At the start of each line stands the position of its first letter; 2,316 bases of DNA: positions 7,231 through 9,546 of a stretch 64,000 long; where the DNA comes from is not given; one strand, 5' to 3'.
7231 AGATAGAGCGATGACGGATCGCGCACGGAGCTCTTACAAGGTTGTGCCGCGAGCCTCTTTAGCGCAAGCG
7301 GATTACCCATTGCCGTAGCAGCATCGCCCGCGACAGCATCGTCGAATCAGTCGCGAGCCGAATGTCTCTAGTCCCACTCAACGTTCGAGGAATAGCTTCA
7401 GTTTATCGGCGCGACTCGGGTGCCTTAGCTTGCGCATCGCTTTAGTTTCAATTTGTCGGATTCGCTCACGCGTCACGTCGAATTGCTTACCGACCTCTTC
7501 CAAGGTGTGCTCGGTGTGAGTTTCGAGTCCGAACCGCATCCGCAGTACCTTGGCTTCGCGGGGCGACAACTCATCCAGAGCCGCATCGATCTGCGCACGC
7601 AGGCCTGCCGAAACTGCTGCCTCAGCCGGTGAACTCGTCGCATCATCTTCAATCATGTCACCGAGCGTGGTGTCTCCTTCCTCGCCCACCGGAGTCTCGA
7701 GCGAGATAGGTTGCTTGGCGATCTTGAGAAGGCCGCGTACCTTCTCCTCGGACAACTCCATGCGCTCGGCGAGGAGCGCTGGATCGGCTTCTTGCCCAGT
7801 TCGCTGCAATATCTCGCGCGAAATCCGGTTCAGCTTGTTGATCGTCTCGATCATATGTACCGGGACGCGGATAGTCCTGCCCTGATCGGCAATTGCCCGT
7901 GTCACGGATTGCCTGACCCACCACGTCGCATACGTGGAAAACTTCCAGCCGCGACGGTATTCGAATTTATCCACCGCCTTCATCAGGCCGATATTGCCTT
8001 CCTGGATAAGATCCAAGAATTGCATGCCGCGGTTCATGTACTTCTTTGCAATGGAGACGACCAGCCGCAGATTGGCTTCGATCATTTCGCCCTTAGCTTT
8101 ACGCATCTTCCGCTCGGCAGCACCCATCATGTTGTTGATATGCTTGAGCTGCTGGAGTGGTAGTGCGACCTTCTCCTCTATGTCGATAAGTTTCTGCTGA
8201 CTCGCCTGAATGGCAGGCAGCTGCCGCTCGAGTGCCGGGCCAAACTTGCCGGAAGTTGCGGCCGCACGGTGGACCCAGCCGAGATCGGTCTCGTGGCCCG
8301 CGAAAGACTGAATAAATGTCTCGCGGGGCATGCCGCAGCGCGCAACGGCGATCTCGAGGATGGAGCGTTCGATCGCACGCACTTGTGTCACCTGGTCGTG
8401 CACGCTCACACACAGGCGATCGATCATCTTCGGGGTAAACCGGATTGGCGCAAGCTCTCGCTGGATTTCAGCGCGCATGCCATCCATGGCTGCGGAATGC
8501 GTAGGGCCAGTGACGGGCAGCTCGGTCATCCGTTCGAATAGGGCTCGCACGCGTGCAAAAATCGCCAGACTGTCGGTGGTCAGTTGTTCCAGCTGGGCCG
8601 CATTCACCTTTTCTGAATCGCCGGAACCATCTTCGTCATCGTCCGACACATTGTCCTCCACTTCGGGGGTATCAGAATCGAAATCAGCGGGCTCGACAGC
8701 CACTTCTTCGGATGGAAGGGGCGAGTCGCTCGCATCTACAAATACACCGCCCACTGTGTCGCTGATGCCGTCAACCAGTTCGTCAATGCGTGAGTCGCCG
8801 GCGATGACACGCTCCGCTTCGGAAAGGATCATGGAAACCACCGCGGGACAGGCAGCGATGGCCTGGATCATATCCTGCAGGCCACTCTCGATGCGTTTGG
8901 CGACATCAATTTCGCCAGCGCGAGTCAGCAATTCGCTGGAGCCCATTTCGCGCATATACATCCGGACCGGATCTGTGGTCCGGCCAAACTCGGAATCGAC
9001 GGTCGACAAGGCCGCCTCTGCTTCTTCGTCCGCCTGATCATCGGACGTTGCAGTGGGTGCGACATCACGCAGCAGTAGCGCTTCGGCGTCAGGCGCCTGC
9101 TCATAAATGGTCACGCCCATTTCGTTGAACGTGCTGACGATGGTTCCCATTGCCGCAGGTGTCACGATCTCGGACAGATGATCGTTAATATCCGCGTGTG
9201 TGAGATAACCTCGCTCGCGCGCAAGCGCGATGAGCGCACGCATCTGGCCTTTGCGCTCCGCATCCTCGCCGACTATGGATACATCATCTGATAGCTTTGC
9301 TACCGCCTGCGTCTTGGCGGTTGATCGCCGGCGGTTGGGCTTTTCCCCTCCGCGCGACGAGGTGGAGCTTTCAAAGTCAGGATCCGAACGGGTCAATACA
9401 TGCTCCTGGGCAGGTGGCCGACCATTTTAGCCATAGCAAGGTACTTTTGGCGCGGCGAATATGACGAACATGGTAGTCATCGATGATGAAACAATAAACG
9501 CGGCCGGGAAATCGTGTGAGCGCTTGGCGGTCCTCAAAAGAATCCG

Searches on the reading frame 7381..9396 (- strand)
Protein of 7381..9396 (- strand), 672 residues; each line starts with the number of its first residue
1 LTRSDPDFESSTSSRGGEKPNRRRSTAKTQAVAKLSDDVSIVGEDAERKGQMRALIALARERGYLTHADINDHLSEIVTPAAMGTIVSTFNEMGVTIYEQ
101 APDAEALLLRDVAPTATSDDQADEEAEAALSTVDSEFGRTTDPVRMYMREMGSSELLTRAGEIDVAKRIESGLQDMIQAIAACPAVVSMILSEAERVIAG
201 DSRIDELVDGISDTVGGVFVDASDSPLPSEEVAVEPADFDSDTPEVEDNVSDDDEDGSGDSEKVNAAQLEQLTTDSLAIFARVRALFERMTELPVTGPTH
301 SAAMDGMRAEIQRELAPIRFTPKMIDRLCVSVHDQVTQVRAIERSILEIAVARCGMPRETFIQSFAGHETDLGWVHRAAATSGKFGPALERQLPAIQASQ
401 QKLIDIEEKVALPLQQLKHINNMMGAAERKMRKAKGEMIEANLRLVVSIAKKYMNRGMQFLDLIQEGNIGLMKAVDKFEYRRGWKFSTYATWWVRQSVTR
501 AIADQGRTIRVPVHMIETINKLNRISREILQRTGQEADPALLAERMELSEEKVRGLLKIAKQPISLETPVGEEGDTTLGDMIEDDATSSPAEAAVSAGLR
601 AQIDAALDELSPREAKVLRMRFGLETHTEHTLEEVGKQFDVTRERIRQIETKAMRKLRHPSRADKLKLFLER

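Call 24: search_protein_families(library=pfam, proteins=[window:7381-9396:-], max_evalue=0.001)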
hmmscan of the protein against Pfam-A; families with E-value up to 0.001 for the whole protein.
window:7381-9396:- (672 aa): 7 families
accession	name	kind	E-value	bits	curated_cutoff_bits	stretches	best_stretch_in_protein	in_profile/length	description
PF04546.19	Sigma70_ner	-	1.7e-48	165.8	29.7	1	183-407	1-210/210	Sigma-70, non-essential region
PF04539.22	Sigma70_r3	-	7.1e-25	87.4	25.3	1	517-593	1-77/78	Sigma-70 region 3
PF04542.20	Sigma70_r2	-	1.1e-21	76.8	24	1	438-508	1-71/71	Sigma-70 region 2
PF04545.22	Sigma70_r4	-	3.7e-20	71.6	24.1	1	606-659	1-50/50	Sigma-70, region 4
PF03979.19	Sigma70_r1_1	-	1.2e-17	64.1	22.5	1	48-125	3-80/81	Sigma-70 factor, region 1.1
PF00140.25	Sigma70_r1_2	-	2.9e-11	43.6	22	1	142-174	1-33/34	Sigma-70 factor, region 1.2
PF02601.20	Exonuc_VII_L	-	0.00049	20.1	35.9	0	558-656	99-202/315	Exonuclease VII, large subunit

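Call 41: search_protein_families(library=ncbifam, proteins=[window:7381-9396:-], max_evalue=0.001)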
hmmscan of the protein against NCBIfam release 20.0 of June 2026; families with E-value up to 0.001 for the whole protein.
window:7381-9396:- (672 aa): 48 families (the best 25 are shown)
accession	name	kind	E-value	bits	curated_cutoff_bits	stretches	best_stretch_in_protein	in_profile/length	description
NF004208.0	PRK05658.1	equivalog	7.7e-236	785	555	1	43-671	18-630/631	RNA polymerase sigma factor RpoD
NF041931.2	MzaA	equivalog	1.7e-134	450.3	800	1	48-671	235-715/726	MZA anti-phage system associated sigma-70 family RNA polymerase sigma factor MzaA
NF006666.0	PRK09210.1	equivalog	2.3e-133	445.1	572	2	424-671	123-370/370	RNA polymerase sigma factor RpoD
NF004562.0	PRK05901.1-4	equivalog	2.6e-115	386.1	779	2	396-671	279-554/571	RNA polymerase sigma factor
NF004561.0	PRK05901.1-3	equivalog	2.3e-113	380.2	582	2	429-671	295-537/537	RNA polymerase sigma factor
TIGR02393.1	RpoD_Cterm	equivalog_domain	2.8e-111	370.8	354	1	434-670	1-237/238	RNA polymerase sigma factor RpoD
NF004560.0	PRK05901.1-1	equivalog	5.8e-104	349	711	2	402-670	250-515/516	RNA polymerase sigma factor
NF005643.0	PRK07406.1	equivalog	4.2e-102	342.2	500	1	429-670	156-396/397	RNA polymerase sigma factor RpoD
NF005920.0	PRK07921.1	subfamily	7.1e-100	334.2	464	2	428-668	85-325/328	RNA polymerase sigma factor SigB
TIGR02997.1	Sig70-cyanoRpoD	subfamily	1.6e-98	329.6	384.5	1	415-658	63-298/298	RNA polymerase sigma factor, RpoD/SigA family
NF005785.0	PRK07598.1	equivalog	8.6e-90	301.5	554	2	426-671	168-412/415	RNA polymerase sigma factor SigC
NF004565.0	PRK05901.2-3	equivalog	3.6e-87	293.3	484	1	418-671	238-500/501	RNA polymerase sigma factor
NF004615.0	PRK05949.1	subfamily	1.7e-83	280.3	530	1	423-659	81-316/327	RNA polymerase sigma factor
TIGR02394.1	rpoS_proteo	equivalog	2.3e-82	276.7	378.7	1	399-660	15-273/285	RNA polymerase sigma factor RpoS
NF005642.0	PRK07405.1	subfamily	1.5e-81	274.1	524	1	428-659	77-307/318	RNA polymerase sigma factor SigD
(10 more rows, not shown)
